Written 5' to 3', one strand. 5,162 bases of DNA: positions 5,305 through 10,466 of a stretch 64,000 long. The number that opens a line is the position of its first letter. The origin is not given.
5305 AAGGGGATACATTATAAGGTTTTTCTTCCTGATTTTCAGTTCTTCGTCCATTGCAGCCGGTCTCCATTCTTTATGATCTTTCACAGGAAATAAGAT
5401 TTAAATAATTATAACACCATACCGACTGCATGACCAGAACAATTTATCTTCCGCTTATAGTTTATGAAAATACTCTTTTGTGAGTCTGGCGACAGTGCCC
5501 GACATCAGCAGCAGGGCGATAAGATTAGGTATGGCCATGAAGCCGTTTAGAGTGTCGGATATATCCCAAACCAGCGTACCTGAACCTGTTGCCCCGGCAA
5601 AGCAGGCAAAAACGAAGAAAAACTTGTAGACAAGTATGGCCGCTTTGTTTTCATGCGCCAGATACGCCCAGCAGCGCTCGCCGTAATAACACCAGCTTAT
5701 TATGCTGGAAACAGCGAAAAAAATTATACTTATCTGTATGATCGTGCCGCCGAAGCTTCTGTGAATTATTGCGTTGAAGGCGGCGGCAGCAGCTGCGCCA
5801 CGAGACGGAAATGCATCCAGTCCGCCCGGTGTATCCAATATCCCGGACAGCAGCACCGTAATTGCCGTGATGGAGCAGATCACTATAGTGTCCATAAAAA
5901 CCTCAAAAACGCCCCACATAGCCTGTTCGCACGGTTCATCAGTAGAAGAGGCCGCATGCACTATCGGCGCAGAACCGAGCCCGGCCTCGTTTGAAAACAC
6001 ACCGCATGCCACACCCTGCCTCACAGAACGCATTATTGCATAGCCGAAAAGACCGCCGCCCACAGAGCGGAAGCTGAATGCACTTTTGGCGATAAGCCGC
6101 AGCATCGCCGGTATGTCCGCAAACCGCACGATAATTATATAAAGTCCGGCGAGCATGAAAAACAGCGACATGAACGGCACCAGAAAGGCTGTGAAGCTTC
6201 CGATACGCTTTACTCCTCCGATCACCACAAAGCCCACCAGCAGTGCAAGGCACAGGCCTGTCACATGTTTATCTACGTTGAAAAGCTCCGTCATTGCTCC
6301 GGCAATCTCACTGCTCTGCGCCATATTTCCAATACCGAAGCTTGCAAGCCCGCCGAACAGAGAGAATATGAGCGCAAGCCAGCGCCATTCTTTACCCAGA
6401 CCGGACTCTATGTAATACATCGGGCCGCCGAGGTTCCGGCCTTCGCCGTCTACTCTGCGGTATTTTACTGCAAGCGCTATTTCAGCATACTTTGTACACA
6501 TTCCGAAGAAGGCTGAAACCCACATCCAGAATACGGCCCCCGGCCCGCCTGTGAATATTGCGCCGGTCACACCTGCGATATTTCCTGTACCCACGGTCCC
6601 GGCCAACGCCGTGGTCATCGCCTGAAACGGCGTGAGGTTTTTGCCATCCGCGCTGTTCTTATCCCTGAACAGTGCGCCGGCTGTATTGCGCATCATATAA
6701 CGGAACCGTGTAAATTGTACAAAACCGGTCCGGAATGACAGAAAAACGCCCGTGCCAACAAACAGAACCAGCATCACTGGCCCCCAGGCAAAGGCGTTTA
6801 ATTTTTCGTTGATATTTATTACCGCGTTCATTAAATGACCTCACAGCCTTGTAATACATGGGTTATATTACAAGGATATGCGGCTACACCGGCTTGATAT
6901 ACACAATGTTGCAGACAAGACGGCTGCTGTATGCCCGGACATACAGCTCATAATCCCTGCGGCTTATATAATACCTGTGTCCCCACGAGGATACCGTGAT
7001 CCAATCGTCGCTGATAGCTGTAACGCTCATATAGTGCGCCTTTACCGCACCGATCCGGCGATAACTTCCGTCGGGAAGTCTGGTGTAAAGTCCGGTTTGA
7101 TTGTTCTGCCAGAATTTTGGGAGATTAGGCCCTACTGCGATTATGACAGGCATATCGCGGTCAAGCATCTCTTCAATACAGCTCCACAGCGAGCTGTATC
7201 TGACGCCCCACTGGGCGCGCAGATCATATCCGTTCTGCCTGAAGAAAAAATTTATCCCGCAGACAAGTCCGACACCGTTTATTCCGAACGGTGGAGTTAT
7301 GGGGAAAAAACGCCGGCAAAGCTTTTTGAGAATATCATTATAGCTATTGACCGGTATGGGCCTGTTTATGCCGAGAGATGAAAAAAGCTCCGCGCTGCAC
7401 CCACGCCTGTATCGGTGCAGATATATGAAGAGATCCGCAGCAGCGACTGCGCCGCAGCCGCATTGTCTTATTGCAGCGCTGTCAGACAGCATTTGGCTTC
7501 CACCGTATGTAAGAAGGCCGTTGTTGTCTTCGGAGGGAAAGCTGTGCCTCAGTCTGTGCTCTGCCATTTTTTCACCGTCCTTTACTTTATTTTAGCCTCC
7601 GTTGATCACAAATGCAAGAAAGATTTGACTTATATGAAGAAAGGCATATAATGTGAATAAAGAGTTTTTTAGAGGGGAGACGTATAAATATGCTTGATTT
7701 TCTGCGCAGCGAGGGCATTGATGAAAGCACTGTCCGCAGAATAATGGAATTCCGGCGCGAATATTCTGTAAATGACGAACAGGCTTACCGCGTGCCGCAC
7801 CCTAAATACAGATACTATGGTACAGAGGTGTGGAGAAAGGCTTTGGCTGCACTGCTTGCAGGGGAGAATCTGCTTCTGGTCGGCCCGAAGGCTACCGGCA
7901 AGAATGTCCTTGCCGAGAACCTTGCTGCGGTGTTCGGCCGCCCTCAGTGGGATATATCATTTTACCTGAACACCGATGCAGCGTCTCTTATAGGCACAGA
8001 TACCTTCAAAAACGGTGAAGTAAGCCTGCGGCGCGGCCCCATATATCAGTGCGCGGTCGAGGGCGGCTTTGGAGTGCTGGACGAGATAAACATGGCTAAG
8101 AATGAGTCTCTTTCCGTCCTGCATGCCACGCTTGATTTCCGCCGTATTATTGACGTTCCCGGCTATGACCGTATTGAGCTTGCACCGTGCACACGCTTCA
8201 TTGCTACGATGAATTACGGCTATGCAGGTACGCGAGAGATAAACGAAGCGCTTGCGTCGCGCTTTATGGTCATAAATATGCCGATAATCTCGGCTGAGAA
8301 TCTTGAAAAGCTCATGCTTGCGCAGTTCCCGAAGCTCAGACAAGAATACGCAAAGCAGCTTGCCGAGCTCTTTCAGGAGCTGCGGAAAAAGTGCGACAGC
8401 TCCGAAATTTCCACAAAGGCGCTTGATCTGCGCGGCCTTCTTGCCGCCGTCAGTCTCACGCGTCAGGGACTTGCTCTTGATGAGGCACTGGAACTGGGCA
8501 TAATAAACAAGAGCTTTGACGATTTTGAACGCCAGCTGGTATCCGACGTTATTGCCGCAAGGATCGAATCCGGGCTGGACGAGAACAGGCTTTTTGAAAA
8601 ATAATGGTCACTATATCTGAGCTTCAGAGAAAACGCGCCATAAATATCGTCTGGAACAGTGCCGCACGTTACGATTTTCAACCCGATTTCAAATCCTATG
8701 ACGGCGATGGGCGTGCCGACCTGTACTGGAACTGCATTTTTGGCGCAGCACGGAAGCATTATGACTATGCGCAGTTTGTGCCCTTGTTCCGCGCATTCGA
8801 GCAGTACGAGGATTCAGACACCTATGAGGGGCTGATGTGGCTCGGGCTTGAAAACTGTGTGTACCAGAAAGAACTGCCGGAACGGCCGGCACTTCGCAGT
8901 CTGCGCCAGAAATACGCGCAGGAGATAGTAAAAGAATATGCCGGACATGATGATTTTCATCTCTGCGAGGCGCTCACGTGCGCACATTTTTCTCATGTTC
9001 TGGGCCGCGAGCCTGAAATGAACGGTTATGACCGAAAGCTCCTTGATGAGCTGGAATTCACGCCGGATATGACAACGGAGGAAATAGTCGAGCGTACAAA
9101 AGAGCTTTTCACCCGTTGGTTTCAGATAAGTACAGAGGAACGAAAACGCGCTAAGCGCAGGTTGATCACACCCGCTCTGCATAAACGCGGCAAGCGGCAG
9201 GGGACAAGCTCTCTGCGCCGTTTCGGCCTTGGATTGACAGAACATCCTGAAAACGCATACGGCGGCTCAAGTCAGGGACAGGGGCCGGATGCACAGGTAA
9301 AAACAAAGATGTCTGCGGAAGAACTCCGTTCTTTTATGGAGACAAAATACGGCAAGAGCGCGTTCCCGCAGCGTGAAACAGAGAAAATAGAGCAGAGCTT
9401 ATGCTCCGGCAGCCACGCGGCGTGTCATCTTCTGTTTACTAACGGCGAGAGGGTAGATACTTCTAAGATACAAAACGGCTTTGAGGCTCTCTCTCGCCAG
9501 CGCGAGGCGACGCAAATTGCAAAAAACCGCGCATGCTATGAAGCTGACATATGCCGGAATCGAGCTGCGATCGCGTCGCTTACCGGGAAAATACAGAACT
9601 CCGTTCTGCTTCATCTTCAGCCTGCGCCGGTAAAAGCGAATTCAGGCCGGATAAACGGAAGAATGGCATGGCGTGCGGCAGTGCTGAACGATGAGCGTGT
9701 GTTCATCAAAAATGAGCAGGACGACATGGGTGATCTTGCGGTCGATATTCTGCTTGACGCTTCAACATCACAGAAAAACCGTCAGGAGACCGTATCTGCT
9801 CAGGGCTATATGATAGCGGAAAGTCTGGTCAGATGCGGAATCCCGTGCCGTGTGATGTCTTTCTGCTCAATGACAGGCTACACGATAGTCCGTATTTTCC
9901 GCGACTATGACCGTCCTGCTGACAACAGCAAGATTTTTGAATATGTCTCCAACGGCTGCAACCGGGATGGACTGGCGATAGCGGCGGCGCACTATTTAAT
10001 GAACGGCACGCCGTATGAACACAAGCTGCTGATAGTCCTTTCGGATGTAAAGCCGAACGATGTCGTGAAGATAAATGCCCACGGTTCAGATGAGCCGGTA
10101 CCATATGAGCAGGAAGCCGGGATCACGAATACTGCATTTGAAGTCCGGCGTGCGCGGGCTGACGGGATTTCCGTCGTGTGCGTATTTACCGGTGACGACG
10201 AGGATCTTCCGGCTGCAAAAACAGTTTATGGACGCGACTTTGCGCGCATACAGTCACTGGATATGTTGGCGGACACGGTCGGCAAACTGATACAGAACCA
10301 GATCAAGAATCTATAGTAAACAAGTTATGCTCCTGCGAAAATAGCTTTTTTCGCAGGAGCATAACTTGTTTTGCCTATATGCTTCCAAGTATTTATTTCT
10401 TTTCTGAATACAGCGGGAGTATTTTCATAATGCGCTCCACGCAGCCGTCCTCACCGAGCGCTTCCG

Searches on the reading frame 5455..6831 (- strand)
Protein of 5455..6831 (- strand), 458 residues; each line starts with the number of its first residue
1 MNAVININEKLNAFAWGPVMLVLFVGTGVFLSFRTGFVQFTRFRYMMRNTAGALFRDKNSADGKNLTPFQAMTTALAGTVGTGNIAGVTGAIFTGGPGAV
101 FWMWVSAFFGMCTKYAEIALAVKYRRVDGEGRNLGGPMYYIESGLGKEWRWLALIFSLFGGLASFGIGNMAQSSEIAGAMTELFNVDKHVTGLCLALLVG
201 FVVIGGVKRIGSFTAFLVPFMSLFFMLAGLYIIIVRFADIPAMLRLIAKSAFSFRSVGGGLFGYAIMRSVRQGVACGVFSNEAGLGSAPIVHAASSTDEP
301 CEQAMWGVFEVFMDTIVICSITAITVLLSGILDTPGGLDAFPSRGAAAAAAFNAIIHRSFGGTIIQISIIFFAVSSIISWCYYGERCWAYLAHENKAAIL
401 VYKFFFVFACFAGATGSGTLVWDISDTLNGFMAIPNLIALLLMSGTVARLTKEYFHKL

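Call 61: search_protein_families(library=pfam, proteins=[window:5455-6831:-], max_evalue=0.00001)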
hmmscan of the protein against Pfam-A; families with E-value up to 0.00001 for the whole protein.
window:5455-6831:- (458 aa): 1 family
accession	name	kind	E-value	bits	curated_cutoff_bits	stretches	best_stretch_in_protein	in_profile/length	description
PF01235.23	Na_Ala_symp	-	1e-129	433.7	24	1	57-457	4-382/392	Sodium:alanine symporter family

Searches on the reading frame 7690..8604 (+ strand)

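Call 61: search_protein_families(library=pfam, proteins=[window:7690-8604:+], max_evalue=0.00001)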
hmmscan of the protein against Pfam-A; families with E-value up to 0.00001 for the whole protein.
window:7690-8604:+ (304 aa): 1 family
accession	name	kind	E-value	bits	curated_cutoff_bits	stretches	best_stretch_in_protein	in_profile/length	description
PF07728.20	AAA_5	-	8.4e-19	68.4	22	1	60-192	1-139/139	AAA domain (dynein-related subfamily)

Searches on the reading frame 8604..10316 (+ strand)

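Call 61: search_protein_families(library=pfam, proteins=[window:8604-10316:+], max_evalue=0.00001)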
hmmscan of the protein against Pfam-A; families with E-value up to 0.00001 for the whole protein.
window:8604-10316:+ (570 aa): 1 family
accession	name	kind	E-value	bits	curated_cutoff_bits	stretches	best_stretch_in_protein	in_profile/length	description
PF11775.14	CobT_C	-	6.1e-08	33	21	0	366-423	1-59/220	Cobalamin biosynthesis protein CobT VWA domain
